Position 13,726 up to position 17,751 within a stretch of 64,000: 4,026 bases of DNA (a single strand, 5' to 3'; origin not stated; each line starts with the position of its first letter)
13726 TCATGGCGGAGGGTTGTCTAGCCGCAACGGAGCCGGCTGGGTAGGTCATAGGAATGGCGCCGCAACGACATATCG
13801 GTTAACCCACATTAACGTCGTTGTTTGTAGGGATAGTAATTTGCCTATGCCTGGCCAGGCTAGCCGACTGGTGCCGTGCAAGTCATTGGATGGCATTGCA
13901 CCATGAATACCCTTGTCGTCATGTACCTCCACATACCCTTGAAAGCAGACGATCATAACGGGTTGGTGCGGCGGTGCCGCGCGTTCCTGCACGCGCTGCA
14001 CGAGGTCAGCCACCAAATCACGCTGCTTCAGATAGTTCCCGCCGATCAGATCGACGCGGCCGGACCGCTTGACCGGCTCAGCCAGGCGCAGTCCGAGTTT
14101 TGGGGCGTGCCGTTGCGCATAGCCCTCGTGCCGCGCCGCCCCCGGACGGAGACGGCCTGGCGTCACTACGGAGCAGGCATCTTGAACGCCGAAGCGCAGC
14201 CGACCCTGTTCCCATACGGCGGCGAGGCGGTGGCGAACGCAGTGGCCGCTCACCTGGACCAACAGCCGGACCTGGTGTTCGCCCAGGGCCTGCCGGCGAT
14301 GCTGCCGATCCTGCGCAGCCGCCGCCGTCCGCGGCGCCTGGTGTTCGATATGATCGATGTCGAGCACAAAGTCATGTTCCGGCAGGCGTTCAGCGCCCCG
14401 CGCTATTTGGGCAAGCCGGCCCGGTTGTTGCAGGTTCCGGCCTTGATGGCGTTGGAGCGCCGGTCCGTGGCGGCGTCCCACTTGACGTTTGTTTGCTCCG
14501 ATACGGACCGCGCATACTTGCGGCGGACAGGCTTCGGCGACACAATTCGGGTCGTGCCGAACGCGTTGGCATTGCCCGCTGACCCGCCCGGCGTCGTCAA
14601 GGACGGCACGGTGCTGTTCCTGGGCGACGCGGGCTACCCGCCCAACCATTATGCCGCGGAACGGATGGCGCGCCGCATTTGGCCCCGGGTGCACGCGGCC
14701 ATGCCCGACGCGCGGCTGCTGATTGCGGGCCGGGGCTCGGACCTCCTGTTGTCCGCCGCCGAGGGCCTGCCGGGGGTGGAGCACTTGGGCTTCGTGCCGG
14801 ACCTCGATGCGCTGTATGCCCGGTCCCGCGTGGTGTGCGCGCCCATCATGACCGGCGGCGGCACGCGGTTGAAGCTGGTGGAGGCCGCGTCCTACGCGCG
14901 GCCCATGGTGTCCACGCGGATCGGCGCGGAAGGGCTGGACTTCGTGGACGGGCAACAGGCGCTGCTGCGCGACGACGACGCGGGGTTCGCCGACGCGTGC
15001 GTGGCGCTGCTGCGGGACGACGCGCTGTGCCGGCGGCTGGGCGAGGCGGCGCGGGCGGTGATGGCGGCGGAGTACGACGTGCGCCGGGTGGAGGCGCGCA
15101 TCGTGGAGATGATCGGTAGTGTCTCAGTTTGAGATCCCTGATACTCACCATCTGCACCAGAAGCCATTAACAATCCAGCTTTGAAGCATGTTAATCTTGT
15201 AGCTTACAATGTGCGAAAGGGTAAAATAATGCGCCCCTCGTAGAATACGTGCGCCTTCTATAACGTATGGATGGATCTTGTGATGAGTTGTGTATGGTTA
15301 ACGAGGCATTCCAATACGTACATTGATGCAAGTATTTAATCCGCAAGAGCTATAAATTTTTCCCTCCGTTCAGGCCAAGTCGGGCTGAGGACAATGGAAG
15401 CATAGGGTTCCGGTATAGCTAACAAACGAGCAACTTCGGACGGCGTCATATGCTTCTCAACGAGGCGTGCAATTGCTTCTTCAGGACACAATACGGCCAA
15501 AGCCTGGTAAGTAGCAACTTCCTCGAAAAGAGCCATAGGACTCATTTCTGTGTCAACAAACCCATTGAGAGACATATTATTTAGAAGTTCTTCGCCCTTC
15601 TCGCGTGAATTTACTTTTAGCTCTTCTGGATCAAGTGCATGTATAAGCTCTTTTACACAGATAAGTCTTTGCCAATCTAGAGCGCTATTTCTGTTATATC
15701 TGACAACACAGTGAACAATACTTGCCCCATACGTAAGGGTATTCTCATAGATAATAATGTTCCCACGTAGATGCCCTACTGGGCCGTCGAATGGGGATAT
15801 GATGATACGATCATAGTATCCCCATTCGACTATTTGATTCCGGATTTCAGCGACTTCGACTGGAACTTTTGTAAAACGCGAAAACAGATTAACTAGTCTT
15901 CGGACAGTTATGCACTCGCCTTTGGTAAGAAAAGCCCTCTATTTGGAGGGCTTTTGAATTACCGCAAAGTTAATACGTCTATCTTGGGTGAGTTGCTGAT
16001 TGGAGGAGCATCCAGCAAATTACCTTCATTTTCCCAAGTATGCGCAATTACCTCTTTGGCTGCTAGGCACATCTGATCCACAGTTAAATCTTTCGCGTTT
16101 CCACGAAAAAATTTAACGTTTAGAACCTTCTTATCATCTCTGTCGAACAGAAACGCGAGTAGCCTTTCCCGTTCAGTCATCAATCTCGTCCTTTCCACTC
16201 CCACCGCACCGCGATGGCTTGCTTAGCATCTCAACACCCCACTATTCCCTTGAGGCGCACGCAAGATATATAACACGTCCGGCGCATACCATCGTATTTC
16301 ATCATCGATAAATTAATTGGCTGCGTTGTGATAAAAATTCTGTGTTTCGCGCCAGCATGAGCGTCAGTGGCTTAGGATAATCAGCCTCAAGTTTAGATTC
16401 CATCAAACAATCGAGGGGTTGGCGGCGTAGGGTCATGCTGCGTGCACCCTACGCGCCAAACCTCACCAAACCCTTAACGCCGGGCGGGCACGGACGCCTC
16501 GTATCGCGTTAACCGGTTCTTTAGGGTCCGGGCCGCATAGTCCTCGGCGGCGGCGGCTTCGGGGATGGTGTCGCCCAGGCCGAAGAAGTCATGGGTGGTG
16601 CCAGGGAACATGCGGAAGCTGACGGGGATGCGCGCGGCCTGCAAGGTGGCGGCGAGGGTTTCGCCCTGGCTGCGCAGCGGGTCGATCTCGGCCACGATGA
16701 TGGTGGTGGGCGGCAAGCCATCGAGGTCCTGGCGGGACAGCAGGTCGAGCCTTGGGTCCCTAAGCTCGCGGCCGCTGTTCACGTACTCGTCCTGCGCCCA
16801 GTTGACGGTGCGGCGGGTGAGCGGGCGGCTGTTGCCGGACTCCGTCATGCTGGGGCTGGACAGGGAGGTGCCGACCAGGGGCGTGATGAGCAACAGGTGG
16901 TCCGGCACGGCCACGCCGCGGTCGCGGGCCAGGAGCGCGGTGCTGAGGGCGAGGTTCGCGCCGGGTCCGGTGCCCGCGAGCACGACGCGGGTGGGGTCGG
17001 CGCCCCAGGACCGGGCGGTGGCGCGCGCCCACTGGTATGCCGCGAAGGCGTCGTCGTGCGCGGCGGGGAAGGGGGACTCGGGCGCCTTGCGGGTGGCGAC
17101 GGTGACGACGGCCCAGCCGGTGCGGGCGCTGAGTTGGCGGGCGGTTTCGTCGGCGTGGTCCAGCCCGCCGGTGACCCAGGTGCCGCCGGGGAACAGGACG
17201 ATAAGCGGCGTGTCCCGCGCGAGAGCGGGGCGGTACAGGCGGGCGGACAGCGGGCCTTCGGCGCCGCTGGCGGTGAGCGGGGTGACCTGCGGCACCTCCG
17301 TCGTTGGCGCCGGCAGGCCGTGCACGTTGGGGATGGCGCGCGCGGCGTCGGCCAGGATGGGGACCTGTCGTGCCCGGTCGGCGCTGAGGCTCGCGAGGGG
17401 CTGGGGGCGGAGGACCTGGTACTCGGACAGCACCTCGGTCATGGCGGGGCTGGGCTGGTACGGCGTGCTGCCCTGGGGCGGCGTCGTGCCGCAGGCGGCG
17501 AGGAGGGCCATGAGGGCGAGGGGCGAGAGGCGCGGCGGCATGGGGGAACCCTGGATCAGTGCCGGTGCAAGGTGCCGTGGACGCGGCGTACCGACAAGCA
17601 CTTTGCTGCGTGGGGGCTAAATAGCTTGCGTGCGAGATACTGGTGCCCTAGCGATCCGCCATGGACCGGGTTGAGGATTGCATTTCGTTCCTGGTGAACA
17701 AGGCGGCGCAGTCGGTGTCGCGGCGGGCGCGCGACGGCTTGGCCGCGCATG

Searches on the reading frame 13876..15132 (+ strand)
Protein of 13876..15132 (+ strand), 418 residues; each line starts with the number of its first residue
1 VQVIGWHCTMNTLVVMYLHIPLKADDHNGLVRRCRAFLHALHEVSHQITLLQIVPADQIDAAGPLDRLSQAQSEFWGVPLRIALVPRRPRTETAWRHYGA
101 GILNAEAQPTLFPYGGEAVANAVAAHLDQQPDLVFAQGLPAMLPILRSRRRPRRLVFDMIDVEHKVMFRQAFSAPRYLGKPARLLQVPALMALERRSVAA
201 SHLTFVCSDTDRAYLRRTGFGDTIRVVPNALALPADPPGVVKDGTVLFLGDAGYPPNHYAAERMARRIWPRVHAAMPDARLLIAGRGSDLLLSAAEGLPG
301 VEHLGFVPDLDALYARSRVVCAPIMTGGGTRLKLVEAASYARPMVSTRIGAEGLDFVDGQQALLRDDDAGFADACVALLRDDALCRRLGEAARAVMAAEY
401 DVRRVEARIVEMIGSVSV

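Call 23: search_protein_families(library=pfam, proteins=[window:13876-15132:+], max_evalue=0.001)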
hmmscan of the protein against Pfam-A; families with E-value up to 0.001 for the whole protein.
window:13876-15132:+ (418 aa): 5 families
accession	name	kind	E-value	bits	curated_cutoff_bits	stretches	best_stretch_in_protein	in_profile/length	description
PF13692.12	Glyco_trans_1_4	-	8.5e-22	78.4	27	1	245-381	3-142/142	Glycosyl transferases group 1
PF00534.26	Glycos_transf_1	-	6.8e-09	35.9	26.4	1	275-394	43-171/172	Glycosyl transferases group 1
PF13524.12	Glyco_trans_1_2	-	5.3e-08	33.4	25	1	274-405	10-138/144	Glycosyl transferase-like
PF13579.12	Glyco_trans_4_4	-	1e-07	32.9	29.7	1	29-229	2-157/158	Glycosyl transferase 4-like domain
PF13439.12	Glyco_transf_4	-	1.1e-06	29.2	28.5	1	109-230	54-165/170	Glycosyltransferase Family 4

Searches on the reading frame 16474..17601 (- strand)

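Call 23: search_protein_families(library=pfam, proteins=[window:16474-17601:-], max_evalue=0.001)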
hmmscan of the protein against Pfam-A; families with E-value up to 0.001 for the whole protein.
window:16474-17601:- (375 aa): 2 families
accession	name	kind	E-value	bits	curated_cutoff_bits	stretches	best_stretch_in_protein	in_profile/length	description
PF07859.19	Abhydrolase_3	-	8.5e-53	179.7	25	1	135-340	2-209/210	alpha/beta hydrolase fold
PF20434.5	BD-FAE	-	2e-13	50.8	26.8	1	123-227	4-112/215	BD-FAE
